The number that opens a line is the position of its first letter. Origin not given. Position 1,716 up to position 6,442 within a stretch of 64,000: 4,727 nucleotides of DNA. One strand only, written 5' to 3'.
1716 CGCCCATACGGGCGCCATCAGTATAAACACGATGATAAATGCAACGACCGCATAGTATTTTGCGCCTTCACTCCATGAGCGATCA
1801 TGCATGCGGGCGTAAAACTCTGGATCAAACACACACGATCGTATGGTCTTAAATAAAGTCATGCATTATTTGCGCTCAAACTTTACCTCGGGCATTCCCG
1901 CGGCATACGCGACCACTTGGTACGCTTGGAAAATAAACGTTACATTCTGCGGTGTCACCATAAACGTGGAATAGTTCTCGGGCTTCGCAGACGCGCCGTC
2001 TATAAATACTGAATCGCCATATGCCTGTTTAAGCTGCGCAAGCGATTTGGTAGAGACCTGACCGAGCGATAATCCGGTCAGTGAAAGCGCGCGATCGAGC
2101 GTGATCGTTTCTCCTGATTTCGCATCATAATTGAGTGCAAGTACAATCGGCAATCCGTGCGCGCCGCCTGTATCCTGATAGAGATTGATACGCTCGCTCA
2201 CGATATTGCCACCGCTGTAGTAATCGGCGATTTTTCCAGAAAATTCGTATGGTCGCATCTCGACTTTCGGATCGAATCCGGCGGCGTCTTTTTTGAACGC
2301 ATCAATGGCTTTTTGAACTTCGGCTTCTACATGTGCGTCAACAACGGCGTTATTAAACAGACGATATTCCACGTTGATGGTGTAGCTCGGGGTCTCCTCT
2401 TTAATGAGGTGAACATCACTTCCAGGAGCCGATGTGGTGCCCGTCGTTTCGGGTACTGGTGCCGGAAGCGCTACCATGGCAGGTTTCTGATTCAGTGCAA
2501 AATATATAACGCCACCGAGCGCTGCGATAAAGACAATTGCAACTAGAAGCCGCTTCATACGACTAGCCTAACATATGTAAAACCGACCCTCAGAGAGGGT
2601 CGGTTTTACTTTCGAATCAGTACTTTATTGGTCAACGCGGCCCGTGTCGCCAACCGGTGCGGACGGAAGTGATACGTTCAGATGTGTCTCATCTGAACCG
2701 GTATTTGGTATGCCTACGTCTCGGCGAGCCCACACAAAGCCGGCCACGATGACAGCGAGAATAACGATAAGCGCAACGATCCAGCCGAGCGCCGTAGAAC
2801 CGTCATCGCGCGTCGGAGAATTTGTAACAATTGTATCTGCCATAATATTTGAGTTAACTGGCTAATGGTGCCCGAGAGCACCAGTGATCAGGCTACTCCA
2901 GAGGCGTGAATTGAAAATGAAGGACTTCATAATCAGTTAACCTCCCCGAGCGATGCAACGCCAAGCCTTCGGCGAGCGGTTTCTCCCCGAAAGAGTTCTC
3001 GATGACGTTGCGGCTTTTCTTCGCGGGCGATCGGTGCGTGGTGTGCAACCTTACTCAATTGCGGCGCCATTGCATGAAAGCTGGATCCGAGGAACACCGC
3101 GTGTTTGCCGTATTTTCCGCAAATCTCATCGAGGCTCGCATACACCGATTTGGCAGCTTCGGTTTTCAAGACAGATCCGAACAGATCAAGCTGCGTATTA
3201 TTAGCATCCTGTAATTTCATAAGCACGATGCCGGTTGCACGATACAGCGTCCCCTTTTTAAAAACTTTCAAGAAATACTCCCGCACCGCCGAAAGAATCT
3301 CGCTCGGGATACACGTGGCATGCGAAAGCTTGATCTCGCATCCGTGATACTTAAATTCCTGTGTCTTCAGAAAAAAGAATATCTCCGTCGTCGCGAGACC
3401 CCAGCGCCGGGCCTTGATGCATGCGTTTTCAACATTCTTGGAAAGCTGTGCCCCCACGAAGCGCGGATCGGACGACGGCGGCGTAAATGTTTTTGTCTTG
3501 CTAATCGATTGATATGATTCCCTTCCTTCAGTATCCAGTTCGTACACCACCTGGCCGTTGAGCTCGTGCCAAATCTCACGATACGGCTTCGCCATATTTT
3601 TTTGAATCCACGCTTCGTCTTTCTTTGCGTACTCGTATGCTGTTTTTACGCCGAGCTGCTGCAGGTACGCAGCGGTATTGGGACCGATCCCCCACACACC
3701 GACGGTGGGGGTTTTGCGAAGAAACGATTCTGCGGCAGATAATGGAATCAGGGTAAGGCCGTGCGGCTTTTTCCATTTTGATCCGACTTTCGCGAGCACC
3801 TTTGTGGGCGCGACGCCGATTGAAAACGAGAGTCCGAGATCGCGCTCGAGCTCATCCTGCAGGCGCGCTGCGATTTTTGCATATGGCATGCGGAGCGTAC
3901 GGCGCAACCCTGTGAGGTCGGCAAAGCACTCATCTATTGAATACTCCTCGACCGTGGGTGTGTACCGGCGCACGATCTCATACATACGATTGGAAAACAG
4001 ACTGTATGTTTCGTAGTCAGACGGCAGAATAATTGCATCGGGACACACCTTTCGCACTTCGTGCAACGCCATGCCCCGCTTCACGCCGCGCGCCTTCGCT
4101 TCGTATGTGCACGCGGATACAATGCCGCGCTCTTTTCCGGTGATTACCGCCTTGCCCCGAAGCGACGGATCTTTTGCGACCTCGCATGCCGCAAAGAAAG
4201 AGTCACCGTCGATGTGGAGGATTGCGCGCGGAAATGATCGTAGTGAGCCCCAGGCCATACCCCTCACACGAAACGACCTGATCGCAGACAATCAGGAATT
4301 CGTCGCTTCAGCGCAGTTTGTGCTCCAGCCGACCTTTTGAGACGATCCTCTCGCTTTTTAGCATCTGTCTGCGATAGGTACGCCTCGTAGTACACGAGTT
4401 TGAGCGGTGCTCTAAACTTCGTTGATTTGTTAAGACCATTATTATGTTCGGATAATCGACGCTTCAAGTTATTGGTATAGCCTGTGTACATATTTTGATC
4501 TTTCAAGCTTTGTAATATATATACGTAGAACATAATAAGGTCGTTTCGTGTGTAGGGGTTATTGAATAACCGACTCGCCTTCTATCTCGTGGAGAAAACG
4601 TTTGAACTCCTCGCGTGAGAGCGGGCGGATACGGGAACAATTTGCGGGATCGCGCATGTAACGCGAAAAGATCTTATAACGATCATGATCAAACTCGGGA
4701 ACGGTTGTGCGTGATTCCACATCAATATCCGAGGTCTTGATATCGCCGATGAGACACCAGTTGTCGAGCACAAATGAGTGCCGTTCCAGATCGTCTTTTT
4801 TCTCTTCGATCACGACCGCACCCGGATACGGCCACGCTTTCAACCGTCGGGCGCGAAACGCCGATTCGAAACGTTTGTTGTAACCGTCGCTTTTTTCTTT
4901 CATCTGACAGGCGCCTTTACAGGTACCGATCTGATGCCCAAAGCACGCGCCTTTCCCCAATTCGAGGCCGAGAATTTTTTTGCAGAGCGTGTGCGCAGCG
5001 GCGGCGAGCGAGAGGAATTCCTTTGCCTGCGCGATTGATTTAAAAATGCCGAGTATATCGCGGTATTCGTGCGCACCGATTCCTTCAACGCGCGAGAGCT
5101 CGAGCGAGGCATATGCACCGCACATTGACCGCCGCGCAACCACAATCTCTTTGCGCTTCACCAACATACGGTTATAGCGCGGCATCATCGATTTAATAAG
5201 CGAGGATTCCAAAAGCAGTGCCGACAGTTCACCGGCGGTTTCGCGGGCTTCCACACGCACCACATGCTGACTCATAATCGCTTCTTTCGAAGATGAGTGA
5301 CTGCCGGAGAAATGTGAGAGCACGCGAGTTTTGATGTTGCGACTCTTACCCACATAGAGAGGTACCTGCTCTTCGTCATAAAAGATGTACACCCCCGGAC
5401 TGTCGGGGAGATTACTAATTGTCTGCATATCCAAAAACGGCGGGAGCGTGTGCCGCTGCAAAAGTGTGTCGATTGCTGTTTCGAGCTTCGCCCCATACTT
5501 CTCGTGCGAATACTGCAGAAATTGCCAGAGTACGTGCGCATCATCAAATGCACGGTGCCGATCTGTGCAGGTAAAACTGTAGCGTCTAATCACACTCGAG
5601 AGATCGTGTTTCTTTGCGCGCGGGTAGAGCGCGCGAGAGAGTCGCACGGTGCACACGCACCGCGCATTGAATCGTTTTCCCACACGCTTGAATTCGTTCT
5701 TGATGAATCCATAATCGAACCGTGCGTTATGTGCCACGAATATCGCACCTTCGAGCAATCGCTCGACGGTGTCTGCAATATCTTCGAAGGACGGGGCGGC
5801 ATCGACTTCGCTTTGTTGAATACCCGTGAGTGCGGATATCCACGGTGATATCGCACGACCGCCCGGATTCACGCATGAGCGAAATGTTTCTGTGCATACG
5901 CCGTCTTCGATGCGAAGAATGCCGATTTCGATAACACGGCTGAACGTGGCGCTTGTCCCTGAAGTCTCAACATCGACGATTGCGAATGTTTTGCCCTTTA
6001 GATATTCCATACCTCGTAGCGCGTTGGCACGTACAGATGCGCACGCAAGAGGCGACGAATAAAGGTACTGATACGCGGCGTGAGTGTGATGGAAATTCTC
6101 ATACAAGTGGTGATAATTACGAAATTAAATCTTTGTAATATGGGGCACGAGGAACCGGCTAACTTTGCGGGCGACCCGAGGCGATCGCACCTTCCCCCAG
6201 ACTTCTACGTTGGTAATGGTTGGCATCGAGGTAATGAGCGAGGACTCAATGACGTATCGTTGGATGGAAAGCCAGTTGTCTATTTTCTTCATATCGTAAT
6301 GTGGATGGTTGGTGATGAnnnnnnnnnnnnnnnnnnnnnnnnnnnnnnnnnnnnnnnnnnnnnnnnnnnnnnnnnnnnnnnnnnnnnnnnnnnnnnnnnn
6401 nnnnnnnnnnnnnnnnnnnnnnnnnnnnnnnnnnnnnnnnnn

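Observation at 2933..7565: Compact SOS cassette: lexA - small ORF - DnaQ-exo/GIY-YIG fusion - YhbQ-like GIY-YIG - dinB, with a GAAC-N4-GTTC LexA box shared with a divergent secreted thermonuclease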

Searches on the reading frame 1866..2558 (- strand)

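Call 4: search_protein_families(library=pfam, proteins=[window:1866-2558:-], max_evalue=0.01)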
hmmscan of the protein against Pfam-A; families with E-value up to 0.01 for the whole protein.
window:1866-2558:- (230 aa): 2 families
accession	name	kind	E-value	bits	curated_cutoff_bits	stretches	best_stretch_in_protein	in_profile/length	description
PF11738.13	DUF3298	-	2.5e-09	38.4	24.1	1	171-228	17-82/84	Protein of unknown function (DUF3298)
PF13739.11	PdaC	-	6.4e-08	34.1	29.1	1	52-136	1-94/95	Deacetylase PdaC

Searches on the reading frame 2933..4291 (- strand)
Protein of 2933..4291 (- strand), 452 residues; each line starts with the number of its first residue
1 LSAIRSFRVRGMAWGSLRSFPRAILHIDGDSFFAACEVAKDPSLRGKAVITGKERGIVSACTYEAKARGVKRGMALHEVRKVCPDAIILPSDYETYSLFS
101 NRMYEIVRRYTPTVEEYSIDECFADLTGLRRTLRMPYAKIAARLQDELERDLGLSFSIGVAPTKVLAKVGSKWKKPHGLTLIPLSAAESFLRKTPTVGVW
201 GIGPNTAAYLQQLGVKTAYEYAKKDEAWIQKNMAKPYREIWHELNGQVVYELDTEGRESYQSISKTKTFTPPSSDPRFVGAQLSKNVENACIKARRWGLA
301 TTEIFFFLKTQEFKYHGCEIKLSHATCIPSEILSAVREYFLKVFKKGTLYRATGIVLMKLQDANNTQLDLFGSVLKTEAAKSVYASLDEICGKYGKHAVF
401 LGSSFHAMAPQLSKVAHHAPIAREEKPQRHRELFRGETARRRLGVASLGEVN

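Call 4: search_protein_families(library=pfam, proteins=[window:2933-4291:-], max_evalue=0.01)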
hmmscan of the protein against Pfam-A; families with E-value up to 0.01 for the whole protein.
window:2933-4291:- (452 aa): 2 families
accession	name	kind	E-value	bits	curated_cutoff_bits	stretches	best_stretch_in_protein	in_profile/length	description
PF00817.25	IMS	-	2.7e-46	157.6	23.2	1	27-171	1-147/148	impB/mucB/samB family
PF11799.13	IMS_C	-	1.9e-13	51.2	20.7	1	261-370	2-109/109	impB/mucB/samB family C-terminal domain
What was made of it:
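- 2933..4258 (-): DinB-type Y-family DNA polymerase. ATG 4258 is preceded by GAGGGG; the open frame extends to TTG 4291. Pfam IMS 2.7e-46 and IMS_C (call 4).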

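Call 5: search_protein_families(library=ncbifam, proteins=[window:2933-4291:-], max_evalue=0.01)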
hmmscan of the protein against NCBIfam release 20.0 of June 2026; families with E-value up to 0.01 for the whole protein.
window:2933-4291:- (452 aa): 10 families
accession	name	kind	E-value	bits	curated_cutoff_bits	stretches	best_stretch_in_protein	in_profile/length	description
NF002751.0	PRK02794.1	equivalog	1.4e-71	241.6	371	1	23-407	39-420/425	DNA polymerase IV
NF002492.0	PRK01810.1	equivalog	5.2e-66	223.1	399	1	22-405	10-395/412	DNA polymerase IV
NF002848.0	PRK03103.1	subfamily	1.4e-62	211.5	381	1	22-409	4-396/410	DNA polymerase IV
NF003015.0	PRK03858.1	subfamily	1.5e-62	211.9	367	1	23-403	8-384/399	DNA polymerase IV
NF002677.0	PRK02406.1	equivalog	1e-60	205.7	256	1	21-365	5-348/357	DNA polymerase IV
NF002882.0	PRK03348.1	equivalog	4.6e-59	200.4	389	1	22-378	5-360/461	DNA polymerase IV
NF010731.0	PRK14133.1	equivalog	1.7e-49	168.9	362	1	22-371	3-347/352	DNA polymerase IV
NF002955.0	PRK03609.1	subfamily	3e-42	145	431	1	27-402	5-392/422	translesion error-prone DNA polymerase V subunit UmuC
NF002883.0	PRK03352.1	equivalog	2.7e-41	141.9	330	1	21-339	4-322/347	DNA polymerase IV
NF002292.0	PRK01216.1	equivalog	1.3e-32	113.2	339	1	24-290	3-272/351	DNA polymerase IV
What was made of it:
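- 2933..4258 (-): The best NCBIfam hits are DinB models (call 5).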

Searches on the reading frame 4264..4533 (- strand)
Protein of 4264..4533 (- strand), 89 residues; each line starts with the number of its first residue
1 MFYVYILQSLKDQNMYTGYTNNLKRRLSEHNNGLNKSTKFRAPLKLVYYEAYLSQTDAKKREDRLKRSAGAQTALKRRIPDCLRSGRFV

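Call 4: search_protein_families(library=pfam, proteins=[window:4264-4533:-], max_evalue=0.01)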
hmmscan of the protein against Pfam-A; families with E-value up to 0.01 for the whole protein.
window:4264-4533:- (89 aa): 3 families
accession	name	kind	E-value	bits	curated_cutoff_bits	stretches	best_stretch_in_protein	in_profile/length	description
PF01541.30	GIY-YIG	-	3.5e-17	62.9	22.6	1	1-70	1-73/78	GIY-YIG catalytic domain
PF10544.15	T5orf172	-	7.4e-05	23.6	20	1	3-66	2-64/101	T5orf172 domain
PF13455.12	MUG113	-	0.0013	19.7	22.3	1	18-68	4-46/73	Meiotically up-regulated gene 113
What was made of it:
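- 4264..4533 (-): Stand-alone GIY-YIG protein, 89 aa. Pfam GIY-YIG 3.5e-17 (call 4).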

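Call 5: search_protein_families(library=ncbifam, proteins=[window:4264-4533:-], max_evalue=0.01)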
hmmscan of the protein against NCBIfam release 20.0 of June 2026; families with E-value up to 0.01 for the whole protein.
window:4264-4533:- (89 aa): 2 families
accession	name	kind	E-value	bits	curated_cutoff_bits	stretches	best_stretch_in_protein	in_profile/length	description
TIGR01453.1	grpIintron_endo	subfamily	0.0003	20.9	56.05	1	4-39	4-39/215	group I intron endonuclease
NF005906.0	PRK07883.1-4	equivalog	0.0092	14.4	495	1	4-41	218-256/563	DEDD exonuclease domain-containing protein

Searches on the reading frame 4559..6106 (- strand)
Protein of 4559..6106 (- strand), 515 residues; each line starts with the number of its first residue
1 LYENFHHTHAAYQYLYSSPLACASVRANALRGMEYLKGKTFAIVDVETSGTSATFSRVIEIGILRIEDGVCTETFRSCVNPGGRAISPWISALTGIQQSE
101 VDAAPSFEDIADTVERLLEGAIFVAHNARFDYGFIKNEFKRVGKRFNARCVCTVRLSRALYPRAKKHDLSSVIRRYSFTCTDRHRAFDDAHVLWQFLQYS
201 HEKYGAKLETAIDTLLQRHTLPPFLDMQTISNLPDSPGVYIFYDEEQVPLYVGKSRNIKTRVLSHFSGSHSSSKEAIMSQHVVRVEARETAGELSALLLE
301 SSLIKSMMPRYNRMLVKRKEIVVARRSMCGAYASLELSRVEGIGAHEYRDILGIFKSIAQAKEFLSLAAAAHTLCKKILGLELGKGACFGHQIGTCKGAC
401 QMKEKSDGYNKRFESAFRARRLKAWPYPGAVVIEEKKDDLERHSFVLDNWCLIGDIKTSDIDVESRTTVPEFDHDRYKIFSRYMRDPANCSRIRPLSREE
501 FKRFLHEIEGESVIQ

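Call 4: search_protein_families(library=pfam, proteins=[window:4559-6106:-], max_evalue=0.01)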
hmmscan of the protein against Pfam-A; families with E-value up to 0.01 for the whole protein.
window:4559-6106:- (515 aa): 3 families
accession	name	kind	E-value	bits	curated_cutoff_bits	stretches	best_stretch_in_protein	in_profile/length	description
PF00929.31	RNase_T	-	1.1e-29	104.5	24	1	43-193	2-160/164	Exonuclease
PF01541.30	GIY-YIG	-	1.3e-07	32.2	22.6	1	237-312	2-78/78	GIY-YIG catalytic domain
PF16473.11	Rv2179c-like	-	2.7e-06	27.6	27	1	42-196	3-172/177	3'-5' exoribonuclease Rv2179c-like domain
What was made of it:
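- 4559..6010 (-): DEDD (DnaQ-like) exonuclease fused to a Cho/UvrC-N-like GIY-YIG nuclease. It is 483 aa from ATG 6010; the open frame extends to TTG 6106. Pfam RNase_T 1.1e-29 and GIY-YIG 1.3e-7 (call 4).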

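Call 5: search_protein_families(library=ncbifam, proteins=[window:4559-6106:-], max_evalue=0.01)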
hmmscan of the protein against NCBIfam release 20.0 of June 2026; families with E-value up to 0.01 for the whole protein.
window:4559-6106:- (515 aa): 37 families (the best 25 are shown)
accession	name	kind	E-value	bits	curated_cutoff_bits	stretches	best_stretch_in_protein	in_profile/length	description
NF005906.0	PRK07883.1-4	equivalog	6.6e-73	245.9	495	1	38-405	5-382/563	DEDD exonuclease domain-containing protein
NF005907.0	PRK07883.1-5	equivalog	4.1e-62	210.4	454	1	36-418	25-412/584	DEDD exonuclease domain-containing protein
NF005905.0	PRK07883.1-3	equivalog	1.7e-55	188.7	508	1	36-415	21-401/581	DEDD exonuclease domain-containing protein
NF007833.0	PRK10545.1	equivalog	1.4e-51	175.4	367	1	228-485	26-277/289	excinuclease Cho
NF005904.0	PRK07883.1-2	equivalog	1.4e-49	168.9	969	1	38-418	29-412/584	DEDD exonuclease domain-containing protein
TIGR01407.1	dinG_rel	hypoth_equivalog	8.7e-42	143.4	547.7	1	40-199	1-160/889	putative DnaQ family exonuclease/DinG family helicase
NF005981.0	PRK08074.1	equivalog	1.5e-38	132.4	789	1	39-194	3-159/931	ATP-dependent DNA helicase DinG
NF001688.0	PRK00448.1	equivalog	6.7e-37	126.6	873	1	35-205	419-589/1445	PolC-type DNA polymerase III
NF005903.0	PRK07883.1-1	equivalog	3.6e-36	124.8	1038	1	35-400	36-409/642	DEDD exonuclease domain-containing protein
NF006316.0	PRK08517.1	equivalog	1.5e-33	116.3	247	1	36-213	67-242/270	3'-5' exonuclease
TIGR01405.1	polC_Gram_pos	equivalog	4.3e-33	114.1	1043.45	1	36-204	186-354/1211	DNA polymerase III subunit alpha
NF004719.0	PRK06063.1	equivalog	5.6e-30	104.4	389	1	38-200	15-176/331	DEDDh family exonuclease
TIGR00194.1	uvrC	equivalog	2e-28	99.5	285.45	1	228-415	3-183/574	excinuclease ABC subunit UvrC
TIGR00573.1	dnaq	subfamily_domain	7.6e-25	87.7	71.5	1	37-203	5-176/217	exonuclease, DNA polymerase III, epsilon subunit family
NF011260.0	PRK14666.1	equivalog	1e-24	87.3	649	1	227-414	3-189/698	excinuclease ABC subunit C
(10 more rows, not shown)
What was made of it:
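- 4559..6010 (-): NCBIfam PRK07883 and Cho models match but fall below their cutoffs (call 5).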

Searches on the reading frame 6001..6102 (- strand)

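Call 41: search_protein_families(library=pfam, proteins=[window:6001-6102:-], max_evalue=1)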
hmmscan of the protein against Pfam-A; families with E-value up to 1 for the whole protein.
seq(34 aa): 1 family
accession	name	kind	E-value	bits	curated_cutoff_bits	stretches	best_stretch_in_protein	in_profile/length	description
PF03396.20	Pox_RNA_pol_35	-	0.1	12.3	25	1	2-27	5-30/293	Poxvirus DNA-directed RNA polymerase, 35 kD subunit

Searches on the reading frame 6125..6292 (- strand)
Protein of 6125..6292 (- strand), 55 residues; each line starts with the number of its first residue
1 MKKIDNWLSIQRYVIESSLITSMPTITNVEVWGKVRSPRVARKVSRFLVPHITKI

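Call 4: search_protein_families(library=pfam, proteins=[window:6125-6292:-], max_evalue=0.01)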
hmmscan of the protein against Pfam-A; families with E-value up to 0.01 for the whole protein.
window:6125-6292:- (55 aa): 0 families

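Call 5: search_protein_families(library=ncbifam, proteins=[window:6125-6292:-], max_evalue=0.01)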
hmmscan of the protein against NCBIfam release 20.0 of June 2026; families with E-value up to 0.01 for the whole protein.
window:6125-6292:- (55 aa): 0 families

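Call 41: search_protein_families(library=pfam, proteins=[window:6128-6292:-], max_evalue=1)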
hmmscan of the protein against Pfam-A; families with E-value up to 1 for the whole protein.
seq(55 aa): 0 families
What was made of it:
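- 6125..6292 (-): Conserved small ORF A, 55 aa, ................., function unknown. It has no Pfam family (calls 4, 41).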
